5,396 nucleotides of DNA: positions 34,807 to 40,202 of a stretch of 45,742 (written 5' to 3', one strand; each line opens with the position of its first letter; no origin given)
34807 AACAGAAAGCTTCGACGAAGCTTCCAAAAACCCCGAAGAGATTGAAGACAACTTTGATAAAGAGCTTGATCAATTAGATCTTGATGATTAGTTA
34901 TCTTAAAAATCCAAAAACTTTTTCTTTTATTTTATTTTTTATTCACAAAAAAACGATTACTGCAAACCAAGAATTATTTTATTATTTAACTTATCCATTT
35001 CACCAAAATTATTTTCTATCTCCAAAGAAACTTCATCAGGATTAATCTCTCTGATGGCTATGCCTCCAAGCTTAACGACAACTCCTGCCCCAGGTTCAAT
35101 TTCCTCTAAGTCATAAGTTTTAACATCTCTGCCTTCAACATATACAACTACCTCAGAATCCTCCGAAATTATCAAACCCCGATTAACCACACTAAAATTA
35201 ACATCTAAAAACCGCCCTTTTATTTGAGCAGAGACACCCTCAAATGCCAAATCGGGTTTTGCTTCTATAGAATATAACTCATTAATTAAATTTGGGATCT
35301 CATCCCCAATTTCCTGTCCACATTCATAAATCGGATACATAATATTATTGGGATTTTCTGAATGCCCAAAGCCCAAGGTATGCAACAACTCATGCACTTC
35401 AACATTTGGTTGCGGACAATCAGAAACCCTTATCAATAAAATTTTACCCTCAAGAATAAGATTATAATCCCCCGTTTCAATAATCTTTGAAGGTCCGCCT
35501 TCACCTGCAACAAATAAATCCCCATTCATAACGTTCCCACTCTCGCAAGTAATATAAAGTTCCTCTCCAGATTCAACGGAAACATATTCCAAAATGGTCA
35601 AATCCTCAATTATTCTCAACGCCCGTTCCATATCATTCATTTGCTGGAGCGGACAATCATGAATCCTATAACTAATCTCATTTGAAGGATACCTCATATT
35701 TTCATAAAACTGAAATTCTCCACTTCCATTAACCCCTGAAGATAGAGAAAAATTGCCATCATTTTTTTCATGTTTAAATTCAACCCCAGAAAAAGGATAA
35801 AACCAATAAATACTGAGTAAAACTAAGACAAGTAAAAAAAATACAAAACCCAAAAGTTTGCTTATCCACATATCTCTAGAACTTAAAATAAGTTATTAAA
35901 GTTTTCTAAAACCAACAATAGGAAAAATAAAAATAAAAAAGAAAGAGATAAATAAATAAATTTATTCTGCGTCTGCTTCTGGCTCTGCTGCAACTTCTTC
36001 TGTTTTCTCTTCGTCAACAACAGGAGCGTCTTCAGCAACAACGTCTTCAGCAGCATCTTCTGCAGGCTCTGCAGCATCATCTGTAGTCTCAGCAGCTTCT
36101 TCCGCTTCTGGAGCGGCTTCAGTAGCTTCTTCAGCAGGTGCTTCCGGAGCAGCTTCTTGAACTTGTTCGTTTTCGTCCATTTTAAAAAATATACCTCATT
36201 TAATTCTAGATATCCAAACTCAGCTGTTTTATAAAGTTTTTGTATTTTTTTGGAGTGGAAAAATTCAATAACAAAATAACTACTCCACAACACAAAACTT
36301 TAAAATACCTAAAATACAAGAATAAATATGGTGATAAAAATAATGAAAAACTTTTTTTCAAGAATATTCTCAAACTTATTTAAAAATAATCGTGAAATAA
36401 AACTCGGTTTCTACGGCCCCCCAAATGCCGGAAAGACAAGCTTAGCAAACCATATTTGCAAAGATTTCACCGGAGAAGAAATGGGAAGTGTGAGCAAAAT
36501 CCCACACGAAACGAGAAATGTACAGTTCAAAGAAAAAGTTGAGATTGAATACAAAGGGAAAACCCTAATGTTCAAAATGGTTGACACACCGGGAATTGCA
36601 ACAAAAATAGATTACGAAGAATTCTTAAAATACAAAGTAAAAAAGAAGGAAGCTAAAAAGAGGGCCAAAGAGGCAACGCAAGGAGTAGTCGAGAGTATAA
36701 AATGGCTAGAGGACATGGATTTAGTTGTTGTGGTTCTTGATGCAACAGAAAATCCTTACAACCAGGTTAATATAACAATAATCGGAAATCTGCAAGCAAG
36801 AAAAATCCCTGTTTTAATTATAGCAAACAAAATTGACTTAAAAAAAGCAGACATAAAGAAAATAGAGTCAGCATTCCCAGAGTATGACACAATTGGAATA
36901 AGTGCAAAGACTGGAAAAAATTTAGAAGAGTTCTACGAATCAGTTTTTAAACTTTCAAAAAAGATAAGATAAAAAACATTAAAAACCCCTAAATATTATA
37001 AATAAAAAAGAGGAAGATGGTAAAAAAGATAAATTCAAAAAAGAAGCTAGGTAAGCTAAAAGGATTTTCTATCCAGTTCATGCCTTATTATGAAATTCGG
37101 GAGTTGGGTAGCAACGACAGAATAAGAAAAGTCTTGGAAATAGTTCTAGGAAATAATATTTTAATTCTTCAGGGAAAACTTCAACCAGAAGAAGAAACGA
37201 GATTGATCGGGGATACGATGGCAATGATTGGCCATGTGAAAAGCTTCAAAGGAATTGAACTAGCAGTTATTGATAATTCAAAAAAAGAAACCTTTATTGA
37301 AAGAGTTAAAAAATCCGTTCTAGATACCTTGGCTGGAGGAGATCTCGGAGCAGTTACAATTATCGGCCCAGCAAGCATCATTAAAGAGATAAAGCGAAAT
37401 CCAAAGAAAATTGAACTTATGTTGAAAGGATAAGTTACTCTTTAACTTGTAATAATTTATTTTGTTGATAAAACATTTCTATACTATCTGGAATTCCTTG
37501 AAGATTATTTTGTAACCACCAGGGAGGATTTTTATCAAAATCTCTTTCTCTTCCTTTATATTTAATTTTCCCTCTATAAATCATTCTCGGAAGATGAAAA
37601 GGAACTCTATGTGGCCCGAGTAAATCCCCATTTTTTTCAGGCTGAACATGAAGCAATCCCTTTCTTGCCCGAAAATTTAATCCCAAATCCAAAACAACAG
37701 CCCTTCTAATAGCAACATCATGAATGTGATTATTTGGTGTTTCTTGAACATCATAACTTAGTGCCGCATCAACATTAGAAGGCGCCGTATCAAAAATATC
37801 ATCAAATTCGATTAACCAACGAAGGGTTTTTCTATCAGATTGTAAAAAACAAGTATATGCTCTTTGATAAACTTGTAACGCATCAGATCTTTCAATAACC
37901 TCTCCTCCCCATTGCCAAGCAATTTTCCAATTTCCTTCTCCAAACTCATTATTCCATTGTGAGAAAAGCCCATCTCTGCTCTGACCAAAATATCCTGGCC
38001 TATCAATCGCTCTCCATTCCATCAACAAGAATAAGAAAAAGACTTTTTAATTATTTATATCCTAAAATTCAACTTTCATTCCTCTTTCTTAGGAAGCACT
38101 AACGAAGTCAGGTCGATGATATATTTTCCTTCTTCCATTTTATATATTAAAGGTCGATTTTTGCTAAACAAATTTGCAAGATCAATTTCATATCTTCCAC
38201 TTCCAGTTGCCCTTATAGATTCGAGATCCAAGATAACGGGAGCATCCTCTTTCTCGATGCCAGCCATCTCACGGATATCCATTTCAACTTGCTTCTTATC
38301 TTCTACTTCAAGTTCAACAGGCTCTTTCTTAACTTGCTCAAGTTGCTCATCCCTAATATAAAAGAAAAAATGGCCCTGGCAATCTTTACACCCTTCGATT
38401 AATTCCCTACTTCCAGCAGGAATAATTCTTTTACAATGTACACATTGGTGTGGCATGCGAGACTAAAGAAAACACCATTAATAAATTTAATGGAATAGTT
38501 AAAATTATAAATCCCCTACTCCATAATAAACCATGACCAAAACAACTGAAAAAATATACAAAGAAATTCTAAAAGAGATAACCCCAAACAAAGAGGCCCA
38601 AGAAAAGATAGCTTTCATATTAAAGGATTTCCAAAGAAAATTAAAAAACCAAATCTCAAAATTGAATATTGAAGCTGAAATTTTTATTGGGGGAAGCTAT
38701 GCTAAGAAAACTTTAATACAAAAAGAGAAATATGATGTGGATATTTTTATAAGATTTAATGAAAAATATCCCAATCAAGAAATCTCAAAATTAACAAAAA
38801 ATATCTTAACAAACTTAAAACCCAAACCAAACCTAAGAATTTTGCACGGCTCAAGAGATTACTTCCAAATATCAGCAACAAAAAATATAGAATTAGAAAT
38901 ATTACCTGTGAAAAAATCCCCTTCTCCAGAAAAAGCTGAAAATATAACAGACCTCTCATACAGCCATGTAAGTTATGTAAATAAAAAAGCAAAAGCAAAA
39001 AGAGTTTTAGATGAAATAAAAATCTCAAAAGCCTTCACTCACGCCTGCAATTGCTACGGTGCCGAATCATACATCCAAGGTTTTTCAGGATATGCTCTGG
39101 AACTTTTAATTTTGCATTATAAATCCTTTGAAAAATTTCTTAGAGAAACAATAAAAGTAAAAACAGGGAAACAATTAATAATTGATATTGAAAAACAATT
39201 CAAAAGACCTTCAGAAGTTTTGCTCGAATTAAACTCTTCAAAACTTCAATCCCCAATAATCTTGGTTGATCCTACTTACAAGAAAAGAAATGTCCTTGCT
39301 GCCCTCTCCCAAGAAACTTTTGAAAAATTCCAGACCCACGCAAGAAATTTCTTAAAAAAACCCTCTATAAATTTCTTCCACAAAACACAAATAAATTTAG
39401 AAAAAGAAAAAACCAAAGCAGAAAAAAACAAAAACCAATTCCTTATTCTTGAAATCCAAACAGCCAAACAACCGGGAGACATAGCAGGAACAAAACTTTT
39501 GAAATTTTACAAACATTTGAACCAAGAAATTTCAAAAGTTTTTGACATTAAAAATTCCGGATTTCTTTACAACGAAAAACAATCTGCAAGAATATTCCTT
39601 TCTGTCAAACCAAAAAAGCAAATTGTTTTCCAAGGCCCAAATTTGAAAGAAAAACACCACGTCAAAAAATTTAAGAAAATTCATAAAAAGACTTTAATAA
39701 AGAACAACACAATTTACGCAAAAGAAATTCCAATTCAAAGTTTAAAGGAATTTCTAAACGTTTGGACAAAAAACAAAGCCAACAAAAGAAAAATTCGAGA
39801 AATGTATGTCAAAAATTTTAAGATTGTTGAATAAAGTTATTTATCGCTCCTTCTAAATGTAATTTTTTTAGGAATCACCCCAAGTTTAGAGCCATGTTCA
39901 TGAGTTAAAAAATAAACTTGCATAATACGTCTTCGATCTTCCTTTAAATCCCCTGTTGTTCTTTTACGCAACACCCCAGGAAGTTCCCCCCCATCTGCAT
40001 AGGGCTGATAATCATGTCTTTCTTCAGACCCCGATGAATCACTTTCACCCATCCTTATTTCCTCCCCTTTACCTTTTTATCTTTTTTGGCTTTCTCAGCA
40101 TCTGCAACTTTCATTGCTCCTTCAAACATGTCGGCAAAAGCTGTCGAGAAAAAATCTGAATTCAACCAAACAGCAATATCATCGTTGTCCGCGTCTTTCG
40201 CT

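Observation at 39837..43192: Nine-gene orphan operon: three paralogous TM-anchored DxDxDG-loop proteins, tiny partners and a dedicated TrmB regulator, joined by one repeated junction module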

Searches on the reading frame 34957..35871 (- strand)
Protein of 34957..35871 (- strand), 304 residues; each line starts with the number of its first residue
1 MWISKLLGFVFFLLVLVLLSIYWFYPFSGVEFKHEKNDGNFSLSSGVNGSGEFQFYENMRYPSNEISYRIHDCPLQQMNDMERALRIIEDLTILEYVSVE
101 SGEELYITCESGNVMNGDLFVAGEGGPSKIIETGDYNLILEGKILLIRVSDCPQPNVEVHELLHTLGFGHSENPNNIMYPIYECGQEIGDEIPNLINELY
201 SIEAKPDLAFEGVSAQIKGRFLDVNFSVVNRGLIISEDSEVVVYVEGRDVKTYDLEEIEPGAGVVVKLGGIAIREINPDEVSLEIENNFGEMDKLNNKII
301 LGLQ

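Call 71: search_protein_families(library=pfam, max_evalue=0.01, proteins=[window:34957-35871:-])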
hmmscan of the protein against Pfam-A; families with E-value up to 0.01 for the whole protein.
window:34957-35871:- (304 aa): 3 families
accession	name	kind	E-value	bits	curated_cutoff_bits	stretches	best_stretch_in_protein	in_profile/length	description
PF00413.30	Peptidase_M10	-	1.8e-07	31.6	24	1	156-185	110-139/159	Matrixin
PF07705.17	CARDB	-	7.4e-05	23.3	22.7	1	206-297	2-97/101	CARDB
PF01400.30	Astacin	-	0.00031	20.9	22.5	0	150-172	74-96/189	Astacin (Peptidase family M12A)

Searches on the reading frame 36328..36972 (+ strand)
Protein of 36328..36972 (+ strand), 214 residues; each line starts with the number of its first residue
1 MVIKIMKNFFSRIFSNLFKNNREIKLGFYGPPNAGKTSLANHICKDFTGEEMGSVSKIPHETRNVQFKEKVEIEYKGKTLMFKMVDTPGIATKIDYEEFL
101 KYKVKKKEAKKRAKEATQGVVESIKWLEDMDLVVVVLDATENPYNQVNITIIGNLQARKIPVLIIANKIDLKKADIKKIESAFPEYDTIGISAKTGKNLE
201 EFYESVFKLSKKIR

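Call 71: search_protein_families(library=pfam, max_evalue=0.01, proteins=[window:36328-36972:+])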
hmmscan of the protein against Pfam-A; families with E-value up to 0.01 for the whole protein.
window:36328-36972:+ (214 aa): 11 families
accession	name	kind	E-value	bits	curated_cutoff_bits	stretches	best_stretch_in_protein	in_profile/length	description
PF01926.29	MMR_HSR1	-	1.6e-16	60.9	21.9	1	26-168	2-113/113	50S ribosome-binding GTPase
PF00009.33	GTP_EFTU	-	2.8e-11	43.8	26.5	1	123-208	86-184/188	Elongation factor Tu GTP binding domain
PF02421.24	FeoB_N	-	2.2e-06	27.7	27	1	27-204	4-154/156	Ferrous iron transport protein B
PF03193.22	RsgA_GTPase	-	5.9e-06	26.7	30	0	129-204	22-102/174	RsgA GTPase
PF16897.10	MMR_HSR1_Xtn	-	7.2e-06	26.4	35.2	1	159-208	55-102/106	C-terminal region of MMR_HSR1 domain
PF00025.27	Arf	-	9.7e-06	25.6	22.3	0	129-174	81-130/174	ADP-ribosylation factor family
PF08477.19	Roc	-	5.6e-05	23.8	27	0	25-89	1-65/119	Ras of Complex, Roc, domain of DAPkinase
PF00735.24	Septin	-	0.00021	21.1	26.2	1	28-101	9-83/280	Septin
PF00004.35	AAA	-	0.00067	20.5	21.2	1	28-170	3-112/131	ATPase family associated with various cellular activities (AAA)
PF09439.16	SRPRB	-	0.0031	17.3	25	0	28-110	8-74/178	Signal recognition particle receptor beta subunit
PF00910.28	RNA_helicase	-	0.0056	17.6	21.5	0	28-57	3-27/105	RNA helicase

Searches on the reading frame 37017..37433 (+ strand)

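Call 71: search_protein_families(library=pfam, max_evalue=0.01, proteins=[window:37017-37433:+])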
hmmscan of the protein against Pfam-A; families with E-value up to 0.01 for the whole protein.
window:37017-37433:+ (138 aa): 1 family
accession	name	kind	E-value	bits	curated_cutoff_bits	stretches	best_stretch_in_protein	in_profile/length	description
PF09846.14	OapB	-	1.7e-16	60.5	27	1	29-134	3-101/104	Origin-associated protein OapB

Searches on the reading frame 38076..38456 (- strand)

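Call 71: search_protein_families(library=pfam, max_evalue=0.01, proteins=[window:38076-38456:-])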
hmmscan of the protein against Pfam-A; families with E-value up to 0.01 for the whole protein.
window:38076-38456:- (126 aa): 2 families
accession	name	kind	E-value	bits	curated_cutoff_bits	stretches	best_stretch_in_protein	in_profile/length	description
PF09845.14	OapC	-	1.8e-20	74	23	1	2-119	1-130/133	Origin-associated protein OapC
PF01835.25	MG2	-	0.0057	17.4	32.8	1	29-93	18-80/96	MG2 domain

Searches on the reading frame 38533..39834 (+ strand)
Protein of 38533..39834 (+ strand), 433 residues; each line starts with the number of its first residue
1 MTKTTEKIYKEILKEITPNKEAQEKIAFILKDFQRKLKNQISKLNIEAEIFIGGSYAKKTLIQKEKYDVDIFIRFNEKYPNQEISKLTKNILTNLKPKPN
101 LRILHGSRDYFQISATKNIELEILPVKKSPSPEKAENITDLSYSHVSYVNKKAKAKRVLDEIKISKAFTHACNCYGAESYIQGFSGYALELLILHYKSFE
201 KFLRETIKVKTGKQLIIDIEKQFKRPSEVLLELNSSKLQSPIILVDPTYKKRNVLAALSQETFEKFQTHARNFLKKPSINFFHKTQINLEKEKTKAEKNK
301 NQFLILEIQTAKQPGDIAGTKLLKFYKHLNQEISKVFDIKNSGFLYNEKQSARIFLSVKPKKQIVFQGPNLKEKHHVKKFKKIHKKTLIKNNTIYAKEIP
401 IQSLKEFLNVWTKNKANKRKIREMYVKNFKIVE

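Call 71: search_protein_families(library=pfam, max_evalue=0.01, proteins=[window:38533-39834:+])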
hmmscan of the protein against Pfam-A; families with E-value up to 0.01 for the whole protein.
window:38533-39834:+ (433 aa): 4 families
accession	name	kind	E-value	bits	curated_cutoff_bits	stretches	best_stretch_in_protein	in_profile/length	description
PF09249.16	tRNA_NucTransf2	-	1.4e-32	112.7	27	1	160-283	1-113/113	tRNA nucleotidyltransferase, second domain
PF18144.7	SMODS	-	3.1e-08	34.4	26.5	1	5-131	3-135/164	Second Messenger Oligonucleotide or Dinucleotide Synthetase domain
PF01909.29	NTP_transf_2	-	4.1e-06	27.5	21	1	35-92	2-62/93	Nucleotidyltransferase domain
PF18765.7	Polbeta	-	0.0037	17.8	26.9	1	37-112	3-77/93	Polymerase beta, Nucleotidyltransferase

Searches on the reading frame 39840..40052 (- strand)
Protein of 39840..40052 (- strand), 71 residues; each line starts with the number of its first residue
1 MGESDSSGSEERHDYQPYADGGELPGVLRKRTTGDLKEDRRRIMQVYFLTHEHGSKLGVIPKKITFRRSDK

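Call 6: search_protein_families(library=pfam, max_evalue=1, proteins=[window:39840-40052:-])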
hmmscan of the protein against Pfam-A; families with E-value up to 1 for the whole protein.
seq(71 aa): 0 families

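Call 7: search_protein_families(library=phrogs, max_evalue=1, proteins=[window:39840-40052:-])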
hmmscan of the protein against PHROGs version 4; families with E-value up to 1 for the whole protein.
seq(71 aa): 0 families

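Call 72: search_protein_families(library=padloc, max_evalue=0.1, proteins=[window:39840-40052:-])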
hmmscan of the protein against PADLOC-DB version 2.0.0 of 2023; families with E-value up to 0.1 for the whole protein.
seq(71 aa): 0 families
